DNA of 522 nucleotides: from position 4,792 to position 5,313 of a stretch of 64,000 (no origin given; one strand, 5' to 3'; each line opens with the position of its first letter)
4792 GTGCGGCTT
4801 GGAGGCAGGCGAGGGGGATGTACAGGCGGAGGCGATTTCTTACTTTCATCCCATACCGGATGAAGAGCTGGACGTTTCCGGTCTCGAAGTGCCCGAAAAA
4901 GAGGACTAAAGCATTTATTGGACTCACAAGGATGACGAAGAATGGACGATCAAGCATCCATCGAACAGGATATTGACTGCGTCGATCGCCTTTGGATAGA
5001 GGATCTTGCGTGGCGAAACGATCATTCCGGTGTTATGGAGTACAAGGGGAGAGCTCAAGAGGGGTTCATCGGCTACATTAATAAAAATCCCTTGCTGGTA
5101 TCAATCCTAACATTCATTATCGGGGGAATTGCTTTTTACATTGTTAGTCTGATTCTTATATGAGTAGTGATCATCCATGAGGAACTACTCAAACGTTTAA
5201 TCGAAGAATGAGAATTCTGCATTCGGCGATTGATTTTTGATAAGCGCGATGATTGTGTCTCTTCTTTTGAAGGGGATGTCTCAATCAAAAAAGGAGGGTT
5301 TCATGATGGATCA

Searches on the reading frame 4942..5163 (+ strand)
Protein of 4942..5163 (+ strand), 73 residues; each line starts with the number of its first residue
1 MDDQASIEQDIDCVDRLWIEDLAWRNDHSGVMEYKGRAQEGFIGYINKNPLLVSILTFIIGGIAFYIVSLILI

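Call 82: search_protein_families(library=pfam, proteins=[window:4942-5163:+], max_evalue=0.5)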
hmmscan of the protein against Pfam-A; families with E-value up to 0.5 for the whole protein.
window:4942-5163:+ (73 aa): 0 families
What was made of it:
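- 4942..5163 (+): Small membrane protein (73 aa), conserved in related loci. No Pfam hit (call 82).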
